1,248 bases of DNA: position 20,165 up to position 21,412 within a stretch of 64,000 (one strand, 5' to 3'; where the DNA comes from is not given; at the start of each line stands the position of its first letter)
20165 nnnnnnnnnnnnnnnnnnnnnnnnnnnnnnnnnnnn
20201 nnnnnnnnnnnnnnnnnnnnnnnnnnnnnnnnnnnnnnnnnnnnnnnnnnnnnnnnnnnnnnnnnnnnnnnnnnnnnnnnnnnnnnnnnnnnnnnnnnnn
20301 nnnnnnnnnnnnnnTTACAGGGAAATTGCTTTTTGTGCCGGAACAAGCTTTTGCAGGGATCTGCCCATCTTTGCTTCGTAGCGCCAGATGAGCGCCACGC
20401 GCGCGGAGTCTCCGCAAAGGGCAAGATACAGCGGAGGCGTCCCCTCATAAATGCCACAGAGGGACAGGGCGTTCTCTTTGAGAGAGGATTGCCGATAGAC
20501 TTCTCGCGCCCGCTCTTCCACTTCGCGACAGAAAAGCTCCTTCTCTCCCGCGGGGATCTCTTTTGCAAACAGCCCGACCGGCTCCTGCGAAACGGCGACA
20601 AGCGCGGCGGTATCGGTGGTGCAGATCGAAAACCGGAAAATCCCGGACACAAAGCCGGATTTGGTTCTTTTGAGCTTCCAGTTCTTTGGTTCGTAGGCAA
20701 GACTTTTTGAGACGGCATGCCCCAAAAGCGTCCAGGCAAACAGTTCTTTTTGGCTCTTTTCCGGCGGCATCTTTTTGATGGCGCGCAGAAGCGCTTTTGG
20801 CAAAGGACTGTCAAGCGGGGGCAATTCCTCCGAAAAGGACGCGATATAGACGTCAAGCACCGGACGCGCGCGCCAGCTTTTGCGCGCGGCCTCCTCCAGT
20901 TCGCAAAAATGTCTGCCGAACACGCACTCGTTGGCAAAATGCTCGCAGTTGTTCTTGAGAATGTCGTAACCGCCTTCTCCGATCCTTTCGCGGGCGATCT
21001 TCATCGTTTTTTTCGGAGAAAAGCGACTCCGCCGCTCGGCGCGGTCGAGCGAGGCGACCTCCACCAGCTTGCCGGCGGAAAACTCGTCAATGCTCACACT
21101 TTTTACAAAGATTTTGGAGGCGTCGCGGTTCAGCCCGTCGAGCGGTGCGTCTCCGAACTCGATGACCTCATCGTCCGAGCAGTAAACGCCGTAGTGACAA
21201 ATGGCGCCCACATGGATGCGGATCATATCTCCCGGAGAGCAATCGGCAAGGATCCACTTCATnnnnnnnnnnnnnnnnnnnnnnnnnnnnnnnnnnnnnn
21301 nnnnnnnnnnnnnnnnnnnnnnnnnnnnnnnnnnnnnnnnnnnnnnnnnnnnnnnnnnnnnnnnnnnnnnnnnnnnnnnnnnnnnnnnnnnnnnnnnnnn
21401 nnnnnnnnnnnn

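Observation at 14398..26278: Eleven-gene, about 12-kb minus-strand operon: candidate exogenous-lipid scavenging and re-acylation system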

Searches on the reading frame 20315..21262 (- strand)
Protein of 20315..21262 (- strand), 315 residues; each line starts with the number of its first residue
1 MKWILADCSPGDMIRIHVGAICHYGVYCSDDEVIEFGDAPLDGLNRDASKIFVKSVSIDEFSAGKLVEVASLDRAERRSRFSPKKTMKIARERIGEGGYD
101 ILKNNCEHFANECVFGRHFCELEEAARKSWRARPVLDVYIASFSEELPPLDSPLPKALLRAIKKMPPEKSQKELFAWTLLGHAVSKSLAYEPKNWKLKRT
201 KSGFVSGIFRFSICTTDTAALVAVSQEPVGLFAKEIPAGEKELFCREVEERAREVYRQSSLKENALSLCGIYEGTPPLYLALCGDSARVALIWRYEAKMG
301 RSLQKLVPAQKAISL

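Call 4: search_protein_families(library=pfam, proteins=[window:20315-21262:-], max_evalue=0.01)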
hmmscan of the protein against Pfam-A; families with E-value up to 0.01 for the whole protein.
window:20315-21262:- (315 aa): 1 family
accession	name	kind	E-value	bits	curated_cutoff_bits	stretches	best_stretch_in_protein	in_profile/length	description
PF04970.19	LRAT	-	4e-19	69.5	24.3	1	8-118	3-119/120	Lecithin retinol acyltransferase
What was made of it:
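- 20315..21262 (-): g06: N-terminal PLAAT/LRAT-type Cys-His acyl-enzyme domain plus a C-terminal Sfp-fold PPTase domain that is degenerate in this genome. PF04970 at 4e-19 (call 4).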

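Call 6: search_protein_families(library=ncbifam, proteins=[window:20315-21262:-], max_evalue=0.001)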
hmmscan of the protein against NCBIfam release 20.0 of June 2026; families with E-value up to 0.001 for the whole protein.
window:20315-21262:- (315 aa): 0 families

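Call 9: find_homologous_proteins(query=window:20315-21262:-)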
Query window:20315-21262:- (315 aa): 114 proteins with E <= 0.001 among 2617 candidates.
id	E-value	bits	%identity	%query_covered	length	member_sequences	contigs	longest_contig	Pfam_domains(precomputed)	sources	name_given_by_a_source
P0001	5.0e-200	682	100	96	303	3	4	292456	PF04970.20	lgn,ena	-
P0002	5.5e-115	403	60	100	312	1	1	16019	PF04970.20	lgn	-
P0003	1.6e-62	230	41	96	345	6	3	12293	PF01648.26,PF04970.20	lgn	-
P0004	1.9e-62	230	49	73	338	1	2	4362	PF01648.26,PF04970.20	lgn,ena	-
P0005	6.8e-54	202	43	73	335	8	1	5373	PF04970.20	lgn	-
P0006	9.0e-53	198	36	94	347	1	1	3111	PF01648.26,PF04970.20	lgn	-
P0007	2.6e-52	197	44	76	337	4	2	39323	PF04970.20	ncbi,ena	-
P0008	6.3e-52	195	44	69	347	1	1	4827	PF01648.26,PF04970.20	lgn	-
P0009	7.4e-52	195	40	88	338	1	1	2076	PF04970.20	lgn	-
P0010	8.8e-51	192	42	73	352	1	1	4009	PF01648.26,PF04970.20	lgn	-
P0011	2.8e-50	190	40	76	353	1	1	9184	PF01648.26,PF04970.20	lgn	-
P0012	3.8e-50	190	43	73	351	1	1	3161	PF01648.26,PF04970.20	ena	-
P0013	8.6e-50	188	35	97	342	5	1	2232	PF01648.26,PF04970.20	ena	-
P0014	2.1e-49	187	40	85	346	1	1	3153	PF01648.26,PF04970.20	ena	-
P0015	2.1e-49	187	43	68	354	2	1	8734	PF04970.20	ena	-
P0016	2.9e-49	187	43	73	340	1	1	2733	PF01648.26,PF04970.20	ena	-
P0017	5.4e-49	186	46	60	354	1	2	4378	PF01648.26,PF04970.20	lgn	-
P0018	1.2e-48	185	35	97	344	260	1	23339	PF01648.26,PF04970.20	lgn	-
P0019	1.5e-48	184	39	81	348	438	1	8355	PF01648.26,PF04970.20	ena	-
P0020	5.6e-48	182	43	73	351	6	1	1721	PF01648.26,PF04970.20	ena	-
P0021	7.2e-48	182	34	97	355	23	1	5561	PF01648.26,PF04970.20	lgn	-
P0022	7.5e-48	182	39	84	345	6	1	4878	PF01648.26,PF04970.20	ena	-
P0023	2.1e-47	181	44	73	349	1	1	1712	PF01648.26,PF04970.20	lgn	-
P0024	2.1e-47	181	39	73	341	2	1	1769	PF01648.26,PF04970.20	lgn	-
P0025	2.3e-47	180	41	73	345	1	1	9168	PF01648.26,PF04970.20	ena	-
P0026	5.1e-47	179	43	73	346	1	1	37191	PF04970.20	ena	-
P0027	1.4e-46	178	38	79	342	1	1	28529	PF01648.26,PF04970.20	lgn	-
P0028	3.4e-46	177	40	80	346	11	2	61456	PF01648.26,PF04970.20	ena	-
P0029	3.8e-46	176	41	73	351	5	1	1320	PF01648.26,PF04970.20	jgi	jgi:hypothetical protein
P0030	4.1e-46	176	41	73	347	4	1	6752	PF01648.26,PF04970.20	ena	-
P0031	1.8e-45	174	38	79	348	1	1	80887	PF04970.20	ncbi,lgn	-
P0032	2.0e-45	174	40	75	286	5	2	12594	PF04970.20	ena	-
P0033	2.6e-45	174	39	83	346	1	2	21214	PF01648.26,PF04970.20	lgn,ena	-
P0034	3.0e-45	173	42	75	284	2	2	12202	PF04970.20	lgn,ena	-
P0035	3.7e-45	173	40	73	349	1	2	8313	PF01648.26,PF04970.20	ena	-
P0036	3.8e-45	173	37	89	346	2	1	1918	PF04970.20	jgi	jgi:phosphopantetheinyl transferase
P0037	4.0e-45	173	41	73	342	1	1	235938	PF01648.26,PF04970.20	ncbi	-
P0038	4.6e-45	173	42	74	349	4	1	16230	PF01648.26,PF04970.20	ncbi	-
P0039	4.9e-45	173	41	73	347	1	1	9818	PF01648.26,PF04970.20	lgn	-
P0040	1.6e-44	171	41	73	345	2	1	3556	PF01648.26,PF04970.20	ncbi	-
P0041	1.8e-44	171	35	96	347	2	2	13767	PF04970.20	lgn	-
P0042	2.1e-44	171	31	95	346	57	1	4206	PF01648.26,PF04970.20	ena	-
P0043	2.5e-44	170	42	73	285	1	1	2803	PF04970.20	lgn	-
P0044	3.7e-44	170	39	79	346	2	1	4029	PF04970.20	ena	-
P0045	3.7e-44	170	41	73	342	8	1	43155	PF01648.26,PF04970.20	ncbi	-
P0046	5.8e-44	169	43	73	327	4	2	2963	PF01648.26,PF04970.20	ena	-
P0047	6.5e-44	169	43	73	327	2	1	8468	PF01648.26,PF04970.20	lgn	-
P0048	6.9e-44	169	34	100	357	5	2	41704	PF01648.26,PF04970.20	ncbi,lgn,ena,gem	-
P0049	1.2e-43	168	43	73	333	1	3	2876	PF01648.26,PF04970.20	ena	-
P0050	1.9e-43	168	40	73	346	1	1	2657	PF01648.26,PF04970.20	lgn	-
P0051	2.8e-43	167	36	73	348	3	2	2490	PF01648.26,PF04970.20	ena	-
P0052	3.4e-43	167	41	73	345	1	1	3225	PF01648.26,PF04970.20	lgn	-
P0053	3.9e-43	167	40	73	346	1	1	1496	PF04970.20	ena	-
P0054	4.3e-43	166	41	75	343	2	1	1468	PF04970.20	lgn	-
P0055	4.9e-43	166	38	80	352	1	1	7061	PF01648.26,PF04970.20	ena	-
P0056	7.6e-43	166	39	73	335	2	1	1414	PF01648.26,PF04970.20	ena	-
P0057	1.0e-42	165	43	73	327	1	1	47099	PF01648.26,PF04970.20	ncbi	-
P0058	2.6e-42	164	39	75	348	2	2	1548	PF04970.20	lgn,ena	-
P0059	2.8e-42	164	43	73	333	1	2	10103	PF01648.26,PF04970.20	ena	-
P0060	3.3e-42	163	35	79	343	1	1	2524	PF01648.26,PF04970.20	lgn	-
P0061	1.4e-41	161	39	73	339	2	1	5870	PF01648.26,PF04970.20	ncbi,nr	ncbi:MAG: lecithin retinol acyltransferase family protein [Oscillospiraceae bacterium]|nr:lecithin r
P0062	1.9e-41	161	39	77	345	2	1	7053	PF04970.20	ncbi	-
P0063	3.1e-41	160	51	46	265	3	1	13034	PF04970.20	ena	-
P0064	3.6e-41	160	39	80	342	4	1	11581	PF01648.26,PF04970.20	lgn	-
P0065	4.1e-41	160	39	73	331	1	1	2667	PF01648.26,PF04970.20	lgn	-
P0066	4.7e-41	160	41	64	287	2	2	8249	PF04970.20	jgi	-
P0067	4.8e-41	160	47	51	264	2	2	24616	PF04970.20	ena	-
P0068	5.4e-41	160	36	81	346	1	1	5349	PF04970.20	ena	-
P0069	5.8e-41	159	37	76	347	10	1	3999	PF01648.26,PF04970.20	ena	-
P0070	6.9e-41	159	39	75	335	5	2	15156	PF04970.20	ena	-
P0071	1.8e-40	158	38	77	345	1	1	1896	PF04970.20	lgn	-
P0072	1.9e-40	158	39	73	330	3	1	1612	PF01648.26,PF04970.20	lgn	-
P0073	4.8e-40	156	38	80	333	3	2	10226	PF01648.26,PF04970.20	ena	-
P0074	6.0e-40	156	38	80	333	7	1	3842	PF01648.26,PF04970.20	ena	-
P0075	6.2e-40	156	37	75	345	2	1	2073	PF04970.20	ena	-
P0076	1.3e-39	155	39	73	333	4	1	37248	PF01648.26,PF04970.20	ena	-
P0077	1.3e-39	155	41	73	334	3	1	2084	PF01648.26,PF04970.20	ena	-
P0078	1.6e-39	155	39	73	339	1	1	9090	PF04970.20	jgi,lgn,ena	-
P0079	2.5e-39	154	39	77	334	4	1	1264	PF01648.26,PF04970.20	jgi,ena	-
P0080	3.5e-39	154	39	71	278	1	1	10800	PF04970.20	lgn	-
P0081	3.5e-39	154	38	76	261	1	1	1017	PF04970.20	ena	-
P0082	1.3e-38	152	37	81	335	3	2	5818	PF01648.26,PF04970.20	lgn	-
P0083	1.7e-38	151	48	46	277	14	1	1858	PF04970.20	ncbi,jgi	jgi:hypothetical protein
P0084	1.9e-38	151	39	84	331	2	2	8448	PF01648.26,PF04970.20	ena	-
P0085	1.0e-37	149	39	75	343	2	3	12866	PF04970.20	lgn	-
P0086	2.3e-37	148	39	73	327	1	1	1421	PF01648.26,PF04970.20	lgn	-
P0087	3.4e-37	147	38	73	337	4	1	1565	PF01648.26,PF04970.20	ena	-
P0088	9.2e-37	146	37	76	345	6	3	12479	PF04970.20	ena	-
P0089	1.8e-36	145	37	73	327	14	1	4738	PF01648.26,PF04970.20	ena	-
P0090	2.0e-36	145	35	85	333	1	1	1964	PF01648.26,PF04970.20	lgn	-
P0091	2.3e-36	144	39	76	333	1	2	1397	PF04970.20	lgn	-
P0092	2.4e-36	144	36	75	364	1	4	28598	PF01648.26,PF04970.20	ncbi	-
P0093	3.3e-36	144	39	71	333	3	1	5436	PF04970.20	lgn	-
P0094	4.5e-36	143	36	64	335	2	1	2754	PF01648.26,PF04970.20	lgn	-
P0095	5.7e-36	143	35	76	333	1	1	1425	PF01648.26,PF04970.20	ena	-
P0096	1.2e-35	142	38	73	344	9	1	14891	PF01648.26,PF04970.20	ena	-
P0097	1.9e-35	141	37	89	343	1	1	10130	PF01648.26,PF04970.20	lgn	-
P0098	2.0e-35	141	42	70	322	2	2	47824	PF01648.26,PF04970.20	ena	-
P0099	3.0e-35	141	38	73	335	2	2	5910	PF01648.26,PF04970.20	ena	-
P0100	3.7e-35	140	35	92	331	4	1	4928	PF01648.26,PF04970.20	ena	-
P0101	6.3e-35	140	39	76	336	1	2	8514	PF01648.26,PF04970.20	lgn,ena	-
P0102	5.3e-34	137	37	73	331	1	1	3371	PF01648.26,PF04970.20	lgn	-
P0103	1.0e-33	136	36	73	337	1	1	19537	PF01648.26,PF04970.20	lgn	-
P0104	4.9e-33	133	36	75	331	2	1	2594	PF01648.26,PF04970.20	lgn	-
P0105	6.5e-33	133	37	73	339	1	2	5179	PF01648.26,PF04970.20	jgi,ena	-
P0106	1.0e-31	129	35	79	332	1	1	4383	PF01648.26,PF04970.20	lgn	-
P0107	2.2e-31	128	37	73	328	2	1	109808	PF04970.20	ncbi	-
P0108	2.3e-31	128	38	64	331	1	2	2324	PF04970.20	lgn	-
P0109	1.0e-30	126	33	73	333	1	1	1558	PF01648.26,PF04970.20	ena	-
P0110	2.0e-30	125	32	95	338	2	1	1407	PF01648.26,PF04970.20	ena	-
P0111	7.8e-30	123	36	72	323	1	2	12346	PF01648.26,PF04970.20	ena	-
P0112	1.6e-29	122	36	73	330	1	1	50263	PF01648.26,PF04970.20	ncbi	-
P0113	1.0e-27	116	33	82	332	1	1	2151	PF01648.26,PF04970.20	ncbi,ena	-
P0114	1.3e-26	112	32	77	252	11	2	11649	PF04970.20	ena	-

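Call 11: find_related_loci(query=A1, collection=genome_contigs, flank=10000)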
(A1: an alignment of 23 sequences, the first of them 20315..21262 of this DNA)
Query A1 (315 aa) in genome_contigs; peptide patterns used: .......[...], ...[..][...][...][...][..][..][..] (x = any residue, [..] = any of these).
599 stretches matched a pattern (row limit reached: there are more); 534 encode a relative of the query (tblastn E <= 1e-3); the best 80 are kept; 80 distinct loci.
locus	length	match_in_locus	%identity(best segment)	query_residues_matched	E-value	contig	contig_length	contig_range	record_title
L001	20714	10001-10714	46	1-238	3e-63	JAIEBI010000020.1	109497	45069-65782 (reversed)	MAG: Clostridiales bacterium isolate SC0382_S12_10 SC0382_S12_10_contig_20, whole genome shotgun sequence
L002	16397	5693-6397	41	1-236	2e-55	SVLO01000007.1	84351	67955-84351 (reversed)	MAG: Oscillospiraceae bacterium isolate SIG489 NODE_6917_length_84351_cov_3.550199, whole genome shotgun sequence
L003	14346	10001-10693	43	1-231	5e-55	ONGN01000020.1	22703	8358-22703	uncultured Clostridiales bacterium isolate RUG288 genome assembly, contig: scaffold_1473, whole genome shotgun sequence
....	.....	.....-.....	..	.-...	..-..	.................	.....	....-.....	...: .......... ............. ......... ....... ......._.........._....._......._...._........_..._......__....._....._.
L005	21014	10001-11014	36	1-313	1e-54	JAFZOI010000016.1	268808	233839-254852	MAG: Oscillospiraceae bacterium isolate RGIG7949 Water_buffalos_Rumen-1__c242159, whole genome shotgun sequence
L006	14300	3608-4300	43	1-231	8e-54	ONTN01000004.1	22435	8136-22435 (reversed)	uncultured Clostridiales bacterium isolate RUG626 genome assembly, contig: scaffold_1148, whole genome shotgun sequence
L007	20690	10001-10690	44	1-229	8e-53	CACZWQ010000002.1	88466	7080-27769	MAG: uncultured Ruminococcus sp. isolate RUG13014 genome assembly, contig: RUG13014_asm_2, whole genome shotgun sequence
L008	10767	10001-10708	42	1-231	7e-53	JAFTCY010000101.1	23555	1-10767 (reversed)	MAG: Clostridia bacterium isolate RGIG3705 Goat_Rumen.Co__c2214596, whole genome shotgun sequence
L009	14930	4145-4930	39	1-256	9e-53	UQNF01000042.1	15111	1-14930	uncultured Clostridium sp. isolate UMGS453 genome assembly, contig: NODE_2334_length_15111_cov_7.030885, whole genome sh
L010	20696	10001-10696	42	1-231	2e-52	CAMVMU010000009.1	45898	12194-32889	MAG TPA_asm: uncultured Oscillospiraceae bacterium isolate SRR8387719_bin.78_metaWRAP_v1.3_MAG genome assembly, contig:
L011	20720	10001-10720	41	1-240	5e-52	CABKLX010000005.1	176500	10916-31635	uncultured Clostridiales bacterium isolate MGYG-HGUT-01271 genome assembly, contig: NODE_20_length_176500_cov_20.8663, w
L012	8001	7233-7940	39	1-235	8e-52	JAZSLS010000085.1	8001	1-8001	MAG: Eubacteriales bacterium isolate T1900044557_TS20190023.MAGScoT_cleanbin_000022 SGB_316_k141_1779864, whole genome s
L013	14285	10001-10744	39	1-251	6e-52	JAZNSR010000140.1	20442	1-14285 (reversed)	MAG: Faecousia sp. isolate T1900044807_TS20190273.MAGScoT_cleanbin_000067 SGB_2765_k141_1765182, whole genome shotgun se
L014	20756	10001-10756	38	1-251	2e-51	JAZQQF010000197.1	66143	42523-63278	MAG: Oscillospiraceae bacterium isolate T1900045236_TH20190006.MAGScoT_cleanbin_000046 SGB_5478_k141_223714, whole genom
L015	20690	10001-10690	41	1-229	6e-51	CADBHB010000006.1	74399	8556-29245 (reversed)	MAG: uncultured Ruminococcus sp. isolate RUG13966 genome assembly, contig: RUG13966_asm_6, whole genome shotgun sequence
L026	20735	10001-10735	38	1-249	7e-50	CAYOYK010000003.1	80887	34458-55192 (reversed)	MAG TPA_asm: uncultured Oscillospiraceae bacterium isolate SRP192927_co1_1048 genome assembly, contig: NODE_295_length_8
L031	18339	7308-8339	34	1-312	5e-53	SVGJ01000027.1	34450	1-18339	MAG: Clostridiales bacterium isolate SIG355 NODE_1867_length_34450_cov_13.015565, whole genome shotgun sequence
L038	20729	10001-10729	37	1-242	3e-48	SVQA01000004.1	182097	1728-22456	MAG: Oscillospiraceae bacterium isolate SIG605 NODE_56_length_182097_cov_11.711477, whole genome shotgun sequence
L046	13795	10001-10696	40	1-231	5e-47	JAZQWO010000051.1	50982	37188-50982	MAG: Eubacteriales bacterium isolate T1900045166_TC20190160.MAGScoT_cleanbin_000001 SGB_5137_k141_1789680, whole genome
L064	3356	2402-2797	55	1-132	8e-44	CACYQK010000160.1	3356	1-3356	MAG: uncultured Ruminococcus sp. isolate RUG12176 genome assembly, contig: RUG12176_asm_160, whole genome shotgun sequen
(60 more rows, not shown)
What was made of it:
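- The distribution is restricted to lipid-rich gut and rumen habitats (call 11).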

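Call 16: search_solved_structures(query=A1, max_evalue=0.1)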
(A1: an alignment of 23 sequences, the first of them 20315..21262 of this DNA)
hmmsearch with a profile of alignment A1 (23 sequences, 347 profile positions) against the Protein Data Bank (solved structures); distinct sequences matched with E-value up to 0.1: 27.
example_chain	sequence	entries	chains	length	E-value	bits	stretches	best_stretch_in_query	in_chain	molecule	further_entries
1qr0_A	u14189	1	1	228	3.1e-09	40.1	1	176-293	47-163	4'-PHOSPHOPANTETHEINYL TRANSFERASE SFP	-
4mrt_A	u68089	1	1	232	3.3e-09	40.1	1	176-293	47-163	4'-phosphopantetheinyl transferase sfp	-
4dot_A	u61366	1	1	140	2.3e-08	37.3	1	7-128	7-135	Group XVI phospholipase A2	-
4q95_A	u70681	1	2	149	2.6e-08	37.1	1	7-123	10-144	HRAS-like suppressor 3, Lecithin retinol acyltransferase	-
4fa0_A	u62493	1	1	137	3e-08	36.9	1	6-126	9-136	Group XVI phospholipase A1/A2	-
4dpz_X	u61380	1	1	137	5e-08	36.2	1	8-126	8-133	HRAS-like suppressor 2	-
7zom_A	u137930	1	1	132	6.5e-08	35.8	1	6-124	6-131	Phospholipase A and acyltransferase 3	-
7c3z_A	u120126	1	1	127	3.9e-06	30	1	7-118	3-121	HRAS-like suppressor 3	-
2kyt_A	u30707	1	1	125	4.7e-06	29.7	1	6-117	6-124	Group XVI phospholipase A2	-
2lkt_A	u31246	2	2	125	9.5e-06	28.7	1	6-115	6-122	Retinoic acid receptor responder protein 3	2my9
7zot_A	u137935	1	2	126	1.6e-05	28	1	6-111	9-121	Phospholipase A and acyltransferase 4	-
1fte_A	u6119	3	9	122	3.7e-05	26.7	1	231-290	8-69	ACYL CARRIER PROTEIN SYNTHASE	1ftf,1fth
1f7l_A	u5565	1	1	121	0.0025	20.7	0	230-290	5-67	HOLO-(ACYL CARRIER PROTEIN) SYNTHASE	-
1f7t_A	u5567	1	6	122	0.0026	20.7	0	230-290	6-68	HOLO-(ACYL CARRIER PROTEIN) SYNTHASE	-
4v58_A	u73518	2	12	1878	0.003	20.5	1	221-289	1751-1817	FATTY ACID SYNTHASE ALPHA SUBUNITS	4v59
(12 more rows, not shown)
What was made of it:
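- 20315..21262 (-): The profile hits PLAAT2/3/4 and Sfp (call 16).
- Closest known: Sfp-type 4'-phosphopantetheinyl transferases. Same: The C-terminal half of the g06 family hits PF01648 and Sfp (calls 9, 16).
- Private carriers with a fused Sfp-type PPTase are the hallmark of secondary metabolism (calls 9, 16).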

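Call 19: search_protein_families(library=pfam, proteins=[L038:5002-6924:+, L038:11026-12126:+, L038:2112-2855:+, L038:1587-2087:+, L038:630-1445:+, L038:12164-13420:-, L038:3007-4986:+, L038:10001-11002:+], max_evalue=0.001)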
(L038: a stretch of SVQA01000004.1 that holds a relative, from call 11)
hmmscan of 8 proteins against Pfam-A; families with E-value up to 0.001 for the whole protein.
L038:5002-6924:+ (640 aa): 1 family
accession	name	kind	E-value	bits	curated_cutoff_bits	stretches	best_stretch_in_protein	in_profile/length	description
PF13347.12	MFS_2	-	4.6e-31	108.2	27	1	61-423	27-383/427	MFS/sugar transport protein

L038:11026-12126:+ (366 aa): 4 families
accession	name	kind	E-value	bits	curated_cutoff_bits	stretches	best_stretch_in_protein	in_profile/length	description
PF12146.15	Hydrolase_4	-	9.8e-19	68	27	1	97-243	3-151/239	Serine aminopeptidase, S33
PF12697.13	Abhydrolase_6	-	1.4e-08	36.1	26.3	1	101-210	1-101/217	Alpha/beta hydrolase family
PF00561.26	Abhydrolase_1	-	2.4e-08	34.4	25.8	1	100-207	2-105/245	alpha/beta hydrolase fold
PF02129.25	Peptidase_S15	-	2.4e-06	27.9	23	1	112-205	46-131/262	X-Pro dipeptidyl-peptidase (S15 family)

L038:2112-2855:+ (247 aa): 3 families
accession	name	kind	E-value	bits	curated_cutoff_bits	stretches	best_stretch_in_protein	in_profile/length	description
PF02540.23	NAD_synthase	-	1.4e-50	172.2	21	1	12-224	6-217/242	NAD synthase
PF06508.19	QueC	-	5.9e-05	23.1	22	1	28-87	2-61/210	Queuosine biosynthesis protein QueC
PF03054.22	tRNA_Me_trans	-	0.00014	22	20.6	0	28-89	3-75/202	tRNA methyl transferase HUP domain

L038:1587-2087:+ (166 aa): 1 family
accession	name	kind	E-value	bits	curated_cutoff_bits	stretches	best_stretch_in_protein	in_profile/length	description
PF00857.26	Isochorismatase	-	2.1e-28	100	27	1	4-164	2-169/175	Isochorismatase domain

L038:630-1445:+ (271 aa): 0 families

L038:12164-13420:- (418 aa): 4 families
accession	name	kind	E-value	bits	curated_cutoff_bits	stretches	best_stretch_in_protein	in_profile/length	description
PF13641.12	Glyco_tranf_2_3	-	7.4e-26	92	27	1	40-269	1-230/230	Glycosyltransferase like family 2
PF13632.12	Glyco_trans_2_3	-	2.9e-18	66.8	27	1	132-321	4-194/198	Glycosyl transferase family group 2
PF00535.33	Glycos_transf_2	-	3.3e-18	66.6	23.3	1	44-213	2-165/168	Glycosyl transferase family 2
PF13506.12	Glyco_transf_21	-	2.3e-07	30.9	21.7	1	127-268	31-174/174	Glycosyl transferase family 21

L038:3007-4986:+ (659 aa): 2 families
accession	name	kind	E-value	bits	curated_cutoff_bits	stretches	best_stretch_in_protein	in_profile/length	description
PF00501.34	AMP-binding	-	1e-32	113.9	29.9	1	70-416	18-364/384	AMP-binding enzyme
PF00550.31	PP-binding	-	1.9e-08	34.9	20.8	1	588-654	2-67/67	Phosphopantetheine attachment site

L038:10001-11002:+ (333 aa): 2 families
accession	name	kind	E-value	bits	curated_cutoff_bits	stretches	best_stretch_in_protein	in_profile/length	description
PF04970.19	LRAT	-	3.1e-20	73.1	24.3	1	7-118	2-119/120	Lecithin retinol acyltransferase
PF01648.25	ACPS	-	1.7e-15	57.4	25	1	229-288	1-65/111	4'-phosphopantetheinyl transferase superfamily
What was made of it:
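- Tried and rejected: One glycosyltransferase next to L038 is not recurrent (call 19).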
